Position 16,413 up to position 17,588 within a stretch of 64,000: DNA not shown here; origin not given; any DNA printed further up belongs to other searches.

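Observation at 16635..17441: Duplicated intronless NADPH-dependent F420-reductase/COG2085-like gene is a horizontal-transfer candidate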

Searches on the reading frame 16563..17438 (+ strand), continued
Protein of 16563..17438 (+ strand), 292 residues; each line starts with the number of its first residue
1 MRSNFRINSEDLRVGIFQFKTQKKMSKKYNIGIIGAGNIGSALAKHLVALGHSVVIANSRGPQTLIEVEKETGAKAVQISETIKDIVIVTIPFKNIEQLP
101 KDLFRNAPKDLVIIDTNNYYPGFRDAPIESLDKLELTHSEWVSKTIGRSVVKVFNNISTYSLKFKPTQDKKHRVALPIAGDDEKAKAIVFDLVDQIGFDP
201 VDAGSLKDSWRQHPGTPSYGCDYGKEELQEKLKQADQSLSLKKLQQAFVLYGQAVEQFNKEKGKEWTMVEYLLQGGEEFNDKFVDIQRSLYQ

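Call 24: find_homologous_proteins(query=A1, max_evalue=1e-10)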
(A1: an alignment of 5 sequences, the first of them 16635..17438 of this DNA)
Query A1 (5 sequences) (268 aa, profile of the alignment): 7999 proteins with E <= 1e-10 among 8000 candidates; the best 120 are listed.
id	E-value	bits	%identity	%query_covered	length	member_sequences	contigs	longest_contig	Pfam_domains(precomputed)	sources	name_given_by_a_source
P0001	1.6e-151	521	99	100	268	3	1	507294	PF03446.22,PF02826.26,PF03807.24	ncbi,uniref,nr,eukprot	ncbi:predicted protein [Naegleria gruberi]|uniref:Predicted protein n=1 Tax=Naegleria gruberi TaxID=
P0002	1.1e-145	502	66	99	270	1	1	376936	PF03446.22,PF02826.26,PF03807.24,PF01488.27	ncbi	ncbi:hypothetical protein ABK040_002967 [Willaertia magna]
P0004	1.3e-113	397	45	93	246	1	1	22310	PF01408.29,PF03446.22,PF02826.26,PF03807.24,PF07991.19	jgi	jgi:predicted dinucleotide-binding enzyme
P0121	6.0e-93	329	48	97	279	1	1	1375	PF03446.22,PF02826.26,PF03807.24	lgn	-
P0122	6.3e-88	313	45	93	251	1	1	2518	PF03446.22,PF02826.26,PF03807.24,PF07991.19,PF01488.27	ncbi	-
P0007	9.3e-88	312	51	76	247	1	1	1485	PF03446.22,PF02826.26,PF03807.24,PF07991.19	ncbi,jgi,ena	jgi:predicted dinucleotide-binding enzyme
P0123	4.6e-87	310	53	74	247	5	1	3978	PF10727.16,PF03446.22,PF02826.26,PF03807.24,PF07991.19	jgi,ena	-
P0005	1.5e-86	308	52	77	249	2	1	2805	PF01408.29,PF03446.22,PF02826.26,PF03807.24,PF07991.19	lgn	-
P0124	1.9e-86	308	48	75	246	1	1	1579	PF03446.22,PF02826.26,PF03807.24,PF07991.19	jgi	jgi:predicted dinucleotide-binding enzyme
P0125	4.1e-86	307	53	74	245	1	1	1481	PF10727.16,PF03446.22,PF02826.26,PF03807.24,PF07991.19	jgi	jgi:predicted dinucleotide-binding enzyme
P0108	6.0e-86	306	44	93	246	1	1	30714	PF10727.16,PF03446.22,PF02826.26,PF03807.24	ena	-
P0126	1.3e-85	305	48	97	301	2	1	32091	PF03446.22,PF03807.24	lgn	-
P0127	2.6e-85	304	52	73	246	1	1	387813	PF03446.22,PF02826.26,PF03807.24,PF07991.19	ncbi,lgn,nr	ncbi:hypothetical protein SAMN02927924_01937 [Sphingobium faniae]|nr:hypothetical protein SAMN029279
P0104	2.6e-85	304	53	74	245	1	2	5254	PF10727.16,PF03446.22,PF02826.26,PF03807.24,PF07991.19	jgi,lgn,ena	jgi:predicted dinucleotide-binding enzyme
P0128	2.9e-85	304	51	67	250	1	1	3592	PF10727.16,PF03446.22,PF02826.26,PF03807.24,PF07991.19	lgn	-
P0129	3.0e-85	304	45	86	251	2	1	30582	PF03446.22,PF02826.26,PF03807.24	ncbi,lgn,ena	-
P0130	4.0e-85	303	52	76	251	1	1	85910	PF10727.16,PF03446.22,PF02826.26,PF03807.24,PF07991.19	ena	-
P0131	6.0e-85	303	52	80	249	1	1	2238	PF03446.22,PF02826.26,PF03807.24,PF07991.19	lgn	-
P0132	6.5e-85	303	50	75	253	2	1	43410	PF10727.16,PF03446.22,PF02826.26,PF03807.24,PF07991.19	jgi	jgi:predicted dinucleotide-binding enzyme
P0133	7.0e-85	303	50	73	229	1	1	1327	PF03446.22,PF02826.26,PF03807.24,PF07991.19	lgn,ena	-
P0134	7.6e-85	302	52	73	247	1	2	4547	PF10727.16,PF03446.22,PF02826.26,PF03807.24,PF07991.19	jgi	jgi:predicted dinucleotide-binding enzyme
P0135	7.9e-85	302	50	82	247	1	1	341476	PF10727.16,PF03446.22,PF02826.26,PF03807.24,PF07991.19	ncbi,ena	-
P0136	1.0e-84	302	43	82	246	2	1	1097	PF10727.16,PF03446.22,PF02826.26,PF01210.30,PF03807.24,PF07991.19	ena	-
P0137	1.1e-84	302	51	76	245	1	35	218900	PF10727.16,PF03446.22,PF02826.26,PF03807.24,PF07991.19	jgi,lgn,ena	-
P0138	1.2e-84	302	52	73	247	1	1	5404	PF10727.16,PF03446.22,PF02826.26,PF03807.24,PF07991.19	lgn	-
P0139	1.2e-84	302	48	73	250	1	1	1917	PF03446.22,PF02826.26,PF03807.24,PF07991.19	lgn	-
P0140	1.2e-84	302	51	74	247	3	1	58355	PF10727.16,PF03446.22,PF02826.26,PF03807.24,PF07991.19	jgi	jgi:predicted dinucleotide-binding enzyme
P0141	1.3e-84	302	51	73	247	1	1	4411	PF10727.16,PF03446.22,PF02826.26,PF03807.24,PF07991.19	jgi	jgi:predicted dinucleotide-binding enzyme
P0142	1.4e-84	302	49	73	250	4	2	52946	PF03446.22,PF02826.26,PF03807.24,PF07991.19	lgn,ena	-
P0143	1.5e-84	302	47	82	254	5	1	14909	PF10727.16,PF03446.22,PF02826.26,PF03807.24,PF07991.19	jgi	jgi:hypothetical protein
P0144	1.6e-84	301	48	78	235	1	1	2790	PF03446.22,PF02826.26,PF03807.24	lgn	-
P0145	1.9e-84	301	52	74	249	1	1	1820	PF10727.16,PF03446.22,PF02826.26,PF03807.24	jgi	jgi:predicted dinucleotide-binding enzyme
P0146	2.1e-84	301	47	76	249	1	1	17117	PF03446.22,PF03807.24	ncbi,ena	-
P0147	2.3e-84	301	47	75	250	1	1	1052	PF03446.22,PF02826.26,PF03807.24,PF07991.19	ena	-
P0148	3.6e-84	300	49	68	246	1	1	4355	PF03446.22,PF02826.26,PF03807.24,PF07991.19,PF01488.27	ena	-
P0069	3.8e-84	300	52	74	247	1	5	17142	PF10727.16,PF03446.22,PF02826.26,PF03807.24,PF07991.19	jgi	jgi:predicted dinucleotide-binding enzyme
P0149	3.8e-84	300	-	-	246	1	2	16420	PF10727.16,PF03446.22,PF02826.26,PF01210.30,PF03807.24,PF07991.19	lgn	-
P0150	4.2e-84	300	51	74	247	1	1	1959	PF03446.22,PF02826.26,PF03807.24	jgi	jgi:8-hydroxy-5-deazaflavin:NADPH oxidoreductase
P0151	6.2e-84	299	51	74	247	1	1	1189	PF10727.16,PF03446.22,PF02826.26,PF03807.24,PF07991.19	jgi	jgi:predicted dinucleotide-binding enzyme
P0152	7.5e-84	299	47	76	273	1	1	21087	PF10727.16,PF03446.22,PF02826.26,PF03807.24,PF07991.19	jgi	jgi:predicted dinucleotide-binding enzyme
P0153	7.8e-84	299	52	73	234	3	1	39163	PF03446.22,PF02826.26,PF03807.24,PF07991.19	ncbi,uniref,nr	ncbi:NADPH-dependent F420 reductase [Corallococcus terminator]|uniref:NADP oxidoreductase n=1 Tax=Co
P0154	7.8e-84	299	47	79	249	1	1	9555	PF10727.16,PF03446.22,PF02826.26,PF03807.24,PF07991.19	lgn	-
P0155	8.9e-84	299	50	71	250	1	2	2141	PF03446.22,PF02826.26,PF03807.24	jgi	jgi:predicted dinucleotide-binding enzyme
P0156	9.9e-84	299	50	77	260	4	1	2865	PF10727.16,PF03446.22,PF02826.26,PF03807.24,PF07991.19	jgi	jgi:predicted dinucleotide-binding enzyme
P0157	1.1e-83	299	48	71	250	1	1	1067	PF03446.22,PF02826.26,PF03807.24,PF07991.19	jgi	jgi:8-hydroxy-5-deazaflavin:NADPH oxidoreductase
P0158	1.4e-83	298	42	84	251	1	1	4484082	PF10727.16,PF03446.22,PF02826.26,PF03807.24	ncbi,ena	-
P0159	2.0e-83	298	46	74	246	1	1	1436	PF10727.16,PF02153.24,PF03446.22,PF02826.26,PF03807.24,PF07991.19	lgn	-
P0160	2.2e-83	298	49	76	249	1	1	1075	PF03446.22,PF02826.26,PF03807.24,PF07991.19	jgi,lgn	jgi:hypothetical protein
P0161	2.5e-83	298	-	-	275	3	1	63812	PF10727.16,PF03446.22,PF02826.26,PF03807.24,PF07991.19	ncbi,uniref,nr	ncbi:NADP oxidoreductase [Paraburkholderia rhynchosiae]|uniref:NADP oxidoreductase n=3 Tax=Paraburkh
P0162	3.0e-83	297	52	73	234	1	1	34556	PF03446.22,PF02826.26,PF03807.24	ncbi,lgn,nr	ncbi:MAG: NADP oxidoreductase [Myxococcaceae bacterium]|nr:MAG: NADP oxidoreductase [Myxococcaceae b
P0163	3.0e-83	297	50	73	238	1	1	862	PF03446.22,PF02826.26,PF03807.24,PF07991.19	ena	-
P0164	3.4e-83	297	50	76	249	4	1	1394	PF03446.22,PF02826.26,PF03807.24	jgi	jgi:predicted dinucleotide-binding enzyme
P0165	4.4e-83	297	46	82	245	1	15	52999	PF03446.22,PF02826.26,PF03807.24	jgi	jgi:8-hydroxy-5-deazaflavin:NADPH oxidoreductase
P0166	4.7e-83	297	51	75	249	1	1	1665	PF10727.16,PF03446.22,PF02826.26,PF03807.24,PF07991.19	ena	-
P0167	4.7e-83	297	53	75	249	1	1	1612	PF10727.16,PF03446.22,PF02826.26,PF03807.24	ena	-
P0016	4.9e-83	297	55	72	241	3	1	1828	PF10727.16,PF03446.22,PF02826.26,PF03807.24,PF07991.19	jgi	jgi:predicted dinucleotide-binding enzyme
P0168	5.1e-83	297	50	77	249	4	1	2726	PF10727.16,PF03446.22,PF02826.26,PF03807.24,PF07991.19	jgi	jgi:predicted dinucleotide-binding enzyme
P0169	6.1e-83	296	51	73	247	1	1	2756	PF10727.16,PF03446.22,PF02826.26,PF03807.24,PF07991.19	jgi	jgi:8-hydroxy-5-deazaflavin:NADPH oxidoreductase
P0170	6.5e-83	296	50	73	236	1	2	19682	PF03446.22,PF02826.26,PF03807.24,PF07991.19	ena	-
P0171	9.1e-83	296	51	76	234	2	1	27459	PF03446.22,PF02826.26,PF03807.24,PF07991.19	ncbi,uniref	ncbi:NAD(P)-binding domain-containing protein [Corallococcus sp. CA047B]|uniref:NADPH-dependent F420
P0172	9.1e-83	296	50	73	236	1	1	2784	PF03446.22,PF02826.26,PF03807.24,PF07991.19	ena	-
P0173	9.7e-83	296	48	70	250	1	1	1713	PF03446.22,PF03807.24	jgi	jgi:predicted dinucleotide-binding enzyme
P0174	1.4e-82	295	49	77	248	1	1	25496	PF03446.22,PF02826.26,PF03807.24,PF07991.19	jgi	jgi:8-hydroxy-5-deazaflavin:NADPH oxidoreductase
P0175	1.9e-82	295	50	77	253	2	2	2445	PF10727.16,PF03446.22,PF02826.26,PF01210.30,PF03807.24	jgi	jgi:8-hydroxy-5-deazaflavin:NADPH oxidoreductase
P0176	2.3e-82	294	49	81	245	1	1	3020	PF03446.22,PF02826.26,PF03807.24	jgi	jgi:predicted dinucleotide-binding enzyme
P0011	2.5e-82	294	55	76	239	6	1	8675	PF10727.16,PF03446.22,PF02826.26,PF03807.24,PF07991.19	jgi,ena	-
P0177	3.2e-82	294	49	76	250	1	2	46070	PF10727.16,PF03446.22,PF02826.26,PF03807.24,PF07991.19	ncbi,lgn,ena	-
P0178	3.3e-82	294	-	-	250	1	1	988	PF03446.22,PF02826.26,PF03807.24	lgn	-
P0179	3.7e-82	294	42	81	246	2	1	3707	PF01408.29,PF10727.16,PF03446.22,PF02826.26,PF01210.30,PF03807.24,PF07991.19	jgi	-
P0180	3.9e-82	294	47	73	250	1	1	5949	PF03446.22,PF02826.26,PF03807.24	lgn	-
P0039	4.8e-82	293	50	74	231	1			PF10727.16,PF03446.22,PF02826.26,PF03807.24,PF07991.19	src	-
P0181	5.0e-82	293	49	74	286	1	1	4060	PF10727.16,PF03446.22,PF02826.26,PF03807.24,PF07991.19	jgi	-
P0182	5.4e-82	293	54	72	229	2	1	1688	PF03446.22,PF02826.26,PF03807.24,PF07991.19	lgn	-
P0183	5.6e-82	293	49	73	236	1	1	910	PF03446.22,PF02826.26,PF03807.24,PF07991.19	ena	-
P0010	5.7e-82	293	53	73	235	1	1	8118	PF10727.16,PF03446.22,PF02826.26,PF03807.24,PF07991.19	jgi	jgi:hypothetical protein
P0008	6.7e-82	293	53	73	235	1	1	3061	PF10727.16,PF03446.22,PF02826.26,PF03807.24,PF07991.19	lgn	-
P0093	7.1e-82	293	54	72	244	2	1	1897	PF10727.16,PF03446.22,PF02826.26,PF03807.24,PF07991.19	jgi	jgi:predicted dinucleotide-binding enzyme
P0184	7.6e-82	293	52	73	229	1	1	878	PF03446.22,PF02826.26,PF03807.24,PF07991.19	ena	-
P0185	7.7e-82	293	51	72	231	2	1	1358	PF10727.16,PF03446.22,PF02826.26,PF03807.24,PF07991.19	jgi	jgi:predicted dinucleotide-binding enzyme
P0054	9.1e-82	292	50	83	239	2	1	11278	PF10727.16,PF03446.22,PF02826.26,PF03807.24,PF07991.19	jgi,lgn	jgi:predicted dinucleotide-binding enzyme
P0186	9.4e-82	292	50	73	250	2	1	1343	PF03446.22,PF02826.26,PF03807.24,PF07991.19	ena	-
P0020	9.8e-82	292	55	72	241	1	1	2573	PF10727.16,PF03446.22,PF02826.26,PF03807.24,PF07991.19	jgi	jgi:hypothetical protein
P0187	1.1e-81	292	49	73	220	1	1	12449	PF10727.16,PF03446.22,PF02826.26,PF03807.24,PF07991.19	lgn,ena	-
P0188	1.2e-81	292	52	74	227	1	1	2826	PF10727.16,PF03446.22,PF02826.26,PF03807.24,PF07991.19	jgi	jgi:predicted dinucleotide-binding enzyme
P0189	1.2e-81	292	48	77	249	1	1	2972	PF03446.22,PF02826.26,PF03807.24,PF07991.19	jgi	jgi:predicted dinucleotide-binding enzyme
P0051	1.3e-81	292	50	74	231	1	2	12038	PF10727.16,PF03446.22,PF02826.26,PF03807.24,PF07991.19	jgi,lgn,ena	-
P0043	1.3e-81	292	50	83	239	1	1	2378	PF10727.16,PF03446.22,PF02826.26,PF03807.24,PF07991.19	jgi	jgi:predicted dinucleotide-binding enzyme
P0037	1.3e-81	292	55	72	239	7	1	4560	PF10727.16,PF03446.22,PF02826.26,PF03807.24,PF07991.19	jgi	-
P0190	1.4e-81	292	47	76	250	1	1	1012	PF10727.16,PF03446.22,PF02826.26,PF03807.24,PF07991.19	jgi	jgi:predicted dinucleotide-binding enzyme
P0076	1.4e-81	292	49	71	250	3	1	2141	PF03446.22,PF02826.26,PF03807.24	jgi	jgi:predicted dinucleotide-binding enzyme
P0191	1.5e-81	292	48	73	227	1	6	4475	PF10727.16,PF03446.22,PF02826.26,PF03807.24,PF07991.19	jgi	jgi:8-hydroxy-5-deazaflavin:NADPH oxidoreductase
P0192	1.6e-81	292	49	73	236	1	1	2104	PF03446.22,PF02826.26,PF03807.24,PF07991.19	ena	-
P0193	1.7e-81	292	45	86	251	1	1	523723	PF10727.16,PF03446.22,PF02826.26,PF03807.24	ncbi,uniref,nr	ncbi:NADPH-dependent F420 reductase [Microvirga terricola]|uniref:NAD(P)-binding domain-containing p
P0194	1.8e-81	291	-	-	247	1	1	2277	PF10727.16,PF03446.22,PF02826.26,PF01210.30,PF03807.24,PF07991.19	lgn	-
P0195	2.0e-81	291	50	72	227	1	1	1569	PF03446.22,PF02826.26,PF03807.24,PF07991.19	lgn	-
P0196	2.2e-81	291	50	72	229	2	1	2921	PF03446.22,PF02826.26,PF03807.24,PF07991.19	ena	-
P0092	2.2e-81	291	53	73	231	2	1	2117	PF01408.29,PF10727.16,PF03446.22,PF02826.26,PF01210.30,PF03807.24,PF07991.19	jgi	jgi:8-hydroxy-5-deazaflavin:NADPH oxidoreductase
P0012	2.5e-81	291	56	72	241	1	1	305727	PF10727.16,PF03446.22,PF02826.26,PF03807.24,PF07991.19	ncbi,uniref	ncbi:NADPH-dependent F420 reductase [Hymenobacter sp. B1770]|uniref:NADPH-dependent F420 reductase n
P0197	2.5e-81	291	-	-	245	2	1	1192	PF03446.22,PF02826.26,PF03807.24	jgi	jgi:8-hydroxy-5-deazaflavin:NADPH oxidoreductase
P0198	2.7e-81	291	51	76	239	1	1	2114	PF10727.16,PF03446.22,PF02826.26,PF03807.24,PF07991.19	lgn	-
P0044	2.7e-81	291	52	73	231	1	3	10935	PF10727.16,PF02558.23,PF03446.22,PF02826.26,PF03807.24,PF07991.19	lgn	-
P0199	2.9e-81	291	-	-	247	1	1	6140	PF01408.29,PF10727.16,PF03446.22,PF02826.26,PF01210.30,PF03807.24,PF07991.19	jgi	jgi:predicted dinucleotide-binding enzyme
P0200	3.1e-81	291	54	72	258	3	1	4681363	PF10727.16,PF03446.22,PF02826.26,PF03807.24,PF07991.19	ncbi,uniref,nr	ncbi:NADPH-dependent F420 reductase [Hymenobacter yonginensis]|uniref:NAD(P)-binding domain-containi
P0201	3.1e-81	291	50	74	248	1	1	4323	PF03446.22,PF02826.26,PF03807.24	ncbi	-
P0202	3.2e-81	291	53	73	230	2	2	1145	PF00070.34,PF03446.22,PF02826.26,PF03807.24,PF07991.19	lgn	-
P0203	3.5e-81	290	50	78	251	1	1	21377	PF03446.22,PF02826.26,PF03807.24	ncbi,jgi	jgi:hypothetical protein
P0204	3.6e-81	290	51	73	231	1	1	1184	PF10727.16,PF03446.22,PF02826.26,PF03807.24,PF07991.19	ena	-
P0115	4.3e-81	290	54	71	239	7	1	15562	PF10727.16,PF03446.22,PF02826.26,PF03807.24,PF07991.19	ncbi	-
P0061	4.5e-81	290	54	73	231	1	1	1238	PF03446.22,PF02826.26,PF03807.24,PF07991.19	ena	-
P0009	4.8e-81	290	53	73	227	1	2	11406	PF10727.16,PF03446.22,PF02826.26,PF03807.24,PF07991.19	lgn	-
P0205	4.9e-81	290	48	72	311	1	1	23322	PF10727.16,PF03446.22,PF03807.24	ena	-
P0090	5.2e-81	290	53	72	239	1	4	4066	PF10727.16,PF03446.22,PF02826.26,PF03807.24,PF07991.19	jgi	jgi:predicted dinucleotide-binding enzyme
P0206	5.3e-81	290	49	73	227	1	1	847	PF10727.16,PF03446.22,PF02826.26,PF03807.24,PF07991.19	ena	-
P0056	5.4e-81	290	53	71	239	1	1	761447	PF10727.16,PF03446.22,PF02826.26,PF03807.24,PF07991.19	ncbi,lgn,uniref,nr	ncbi:NADP oxidoreductase [Duganella sp. Leaf126]|uniref:NADPH-dependent F420 reductase n=1 Tax=Dugan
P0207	5.4e-81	290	48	77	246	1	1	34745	PF01408.29,PF10727.16,PF03446.22,PF02826.26,PF03807.24,PF07991.19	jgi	jgi:predicted dinucleotide-binding enzyme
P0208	5.4e-81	290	48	73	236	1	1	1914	PF03446.22,PF02826.26,PF03807.24,PF07991.19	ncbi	-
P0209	5.8e-81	290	48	73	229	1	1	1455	PF03446.22,PF02826.26,PF03807.24,PF07991.19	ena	-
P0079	5.8e-81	290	53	72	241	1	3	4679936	PF10727.16,PF03446.22,PF02826.26,PF03807.24,PF07991.19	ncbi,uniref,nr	ncbi:NAD(P)-binding domain-containing protein [Hymenobacter ginsengisoli]|uniref:NAD(P)-binding doma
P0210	6.4e-81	290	48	75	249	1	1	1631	PF10727.16,PF03446.22,PF02826.26,PF03807.24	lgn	-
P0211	6.4e-81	290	51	73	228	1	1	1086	PF10727.16,PF03446.22,PF02826.26,PF03807.24,PF07991.19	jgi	jgi:predicted dinucleotide-binding enzyme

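Call 25: find_encoding_contigs(protein=P0126, flank=10000, max_places=2)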
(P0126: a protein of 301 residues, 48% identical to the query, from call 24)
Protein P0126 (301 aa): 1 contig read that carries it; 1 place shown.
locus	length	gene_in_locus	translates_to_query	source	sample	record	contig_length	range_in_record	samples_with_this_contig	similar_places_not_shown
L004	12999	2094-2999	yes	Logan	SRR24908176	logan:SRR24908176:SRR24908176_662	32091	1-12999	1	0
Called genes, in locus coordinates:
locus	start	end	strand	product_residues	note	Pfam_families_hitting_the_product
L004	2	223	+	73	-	?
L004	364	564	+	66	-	-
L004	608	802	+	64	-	-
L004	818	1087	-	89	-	PF15738:YafQ_toxin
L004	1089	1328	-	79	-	-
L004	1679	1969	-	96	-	PF06719:AraC_N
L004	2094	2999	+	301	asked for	PF03446:NAD_binding_2, PF03807:F420_oxidored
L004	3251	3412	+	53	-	-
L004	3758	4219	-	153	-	PF01814:Hemerythrin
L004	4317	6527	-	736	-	PF13328:HD_4, PF04607:RelA_SpoT, PF02824:TGS, PF19296:RelA_AH, PF28438:RelA_RIS, PF13291:ACT_4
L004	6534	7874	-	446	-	PF01938:TRAM, PF05958:tRNA_U5-meth_tr, PF00398:RrnaAD (weak), PF05175:MTS (faint), PF03602:Cons_hypoth95 (weak), PF08241:Methyltransf_11 (faint), PF13649:Methyltransf_25, PF13847:Methyltransf_31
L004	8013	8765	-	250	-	PF01479:S4, PF00849:PseudoU_synth_2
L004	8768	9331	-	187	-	PF04079:SMC_ScpB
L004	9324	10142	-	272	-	PF02616:SMC_ScpA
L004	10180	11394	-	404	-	PF00579:tRNA-synt_1b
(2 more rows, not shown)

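Call 26: find_encoding_contigs(protein=P0121, flank=3000, max_places=2)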
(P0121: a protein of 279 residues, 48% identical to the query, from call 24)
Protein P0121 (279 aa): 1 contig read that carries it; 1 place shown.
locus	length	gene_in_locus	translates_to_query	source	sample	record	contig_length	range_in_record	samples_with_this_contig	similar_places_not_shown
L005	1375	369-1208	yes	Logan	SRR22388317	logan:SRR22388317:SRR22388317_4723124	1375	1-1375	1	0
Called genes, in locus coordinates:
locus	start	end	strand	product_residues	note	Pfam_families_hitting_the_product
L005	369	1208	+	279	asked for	PF02826:2-Hacid_dh_C (weak), PF03446:NAD_binding_2, PF03807:F420_oxidored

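Call 27: find_encoding_contigs(protein=P0122, flank=3000, max_places=2)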
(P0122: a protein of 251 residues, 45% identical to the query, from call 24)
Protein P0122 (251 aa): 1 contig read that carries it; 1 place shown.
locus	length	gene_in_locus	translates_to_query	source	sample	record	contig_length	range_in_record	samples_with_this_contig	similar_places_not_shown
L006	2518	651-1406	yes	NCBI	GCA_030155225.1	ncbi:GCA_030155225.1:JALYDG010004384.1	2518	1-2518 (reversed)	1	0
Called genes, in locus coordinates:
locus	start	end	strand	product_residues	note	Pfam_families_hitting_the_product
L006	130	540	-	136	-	PF01638:HxlR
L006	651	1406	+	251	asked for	PF01488:Shikimate_DH (weak), PF02826:2-Hacid_dh_C, PF03446:NAD_binding_2, PF03807:F420_oxidored, PF07991:KARI_N (weak)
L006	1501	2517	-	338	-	?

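Call 30: find_related_loci(query=A2, collection=genome_contigs, flank=3000)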
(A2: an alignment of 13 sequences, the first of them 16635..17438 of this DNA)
Query A2 (268 aa) in genome_contigs; peptide patterns used: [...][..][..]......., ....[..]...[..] (x = any residue, [..] = any of these).
600 stretches matched a pattern (row limit reached: there are more); 598 encode a relative of the query (tblastn E <= 1e-3); the best 80 are kept; 80 distinct loci.
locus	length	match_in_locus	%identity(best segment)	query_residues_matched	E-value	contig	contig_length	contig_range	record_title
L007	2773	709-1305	54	17-213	2e-65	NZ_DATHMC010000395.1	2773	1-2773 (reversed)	MAG: Undibacterium sp. isolate SMAG_U12622 k141_1635509, whole genome shotgun sequence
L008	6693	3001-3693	48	6-230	1e-64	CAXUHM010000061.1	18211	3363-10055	MAG TPA_asm: uncultured Terriglobus sp. isolate public_SRR14722229_metawrap_bin.6 genome assembly, contig: public_SRR147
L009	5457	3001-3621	50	7-211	4e-64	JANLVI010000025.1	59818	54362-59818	MAG: Vulcanimicrobiota bacterium isolate OTE_21_metabat_162 OTE_21_k141_158913, whole genome shotgun sequence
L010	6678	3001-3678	48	6-229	5e-64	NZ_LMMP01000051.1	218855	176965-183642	Methylobacterium sp. Leaf91 contig_8, whole genome shotgun sequence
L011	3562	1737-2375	48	19-222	1e-63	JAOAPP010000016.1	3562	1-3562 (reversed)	MAG: Bryobacterales bacterium isolate RYN_17 scaffold_5875014, whole genome shotgun sequence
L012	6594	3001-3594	53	17-212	2e-63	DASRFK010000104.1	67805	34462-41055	MAG TPA_asm: Verrucomicrobiia bacterium isolate SMAG_U10030 k141_370296, whole genome shotgun sequence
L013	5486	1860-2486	48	6-213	4e-62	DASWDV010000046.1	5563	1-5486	MAG TPA_asm: Gemmatimonadaceae bacterium isolate SMAG_U2745 k141_444641, whole genome shotgun sequence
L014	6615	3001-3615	51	17-221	7e-62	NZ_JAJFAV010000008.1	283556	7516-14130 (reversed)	Hymenobacter sp. 15J16-1T3B NODE_8_length_283556_cov_25.677863, whole genome shotgun sequence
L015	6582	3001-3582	53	7-198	6e-62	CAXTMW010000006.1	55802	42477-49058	MAG TPA_asm: uncultured Acidobacteriaceae bacterium isolate public_SRR14722157_metawrap_bin.1 genome assembly, contig: p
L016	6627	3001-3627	50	7-213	6e-62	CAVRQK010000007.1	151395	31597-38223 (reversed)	MAG: uncultured Solirubrobacteraceae bacterium isolate MFD01188.bin.3.182 genome assembly, contig: contig_23067, whole g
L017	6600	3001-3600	53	19-216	8e-62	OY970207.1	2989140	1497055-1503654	MAG: Candidatus Eremiobacteraeota bacterium isolate MFD10113.bin.c.5 genome assembly, chromosome: 1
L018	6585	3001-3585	53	17-208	2e-61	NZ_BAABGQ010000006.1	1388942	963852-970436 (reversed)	Hymenobacter ginsengisoli strain JCM 17841 sequence06, whole genome shotgun sequence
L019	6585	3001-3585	56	17-208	2e-61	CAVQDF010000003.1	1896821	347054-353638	MAG: uncultured Cytophagales bacterium isolate MFD02581.bin.2.73 genome assembly, contig: contig_12095, whole genome sho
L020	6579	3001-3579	55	17-206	4e-61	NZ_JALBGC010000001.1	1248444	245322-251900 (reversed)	Hymenobacter cyanobacteriorum strain DH14 contig1, whole genome shotgun sequence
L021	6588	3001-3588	52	17-208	6e-61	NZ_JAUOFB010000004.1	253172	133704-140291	Hymenobacter sp. BT730 NODE_4_length_253172_cov_47.517877, whole genome shotgun sequence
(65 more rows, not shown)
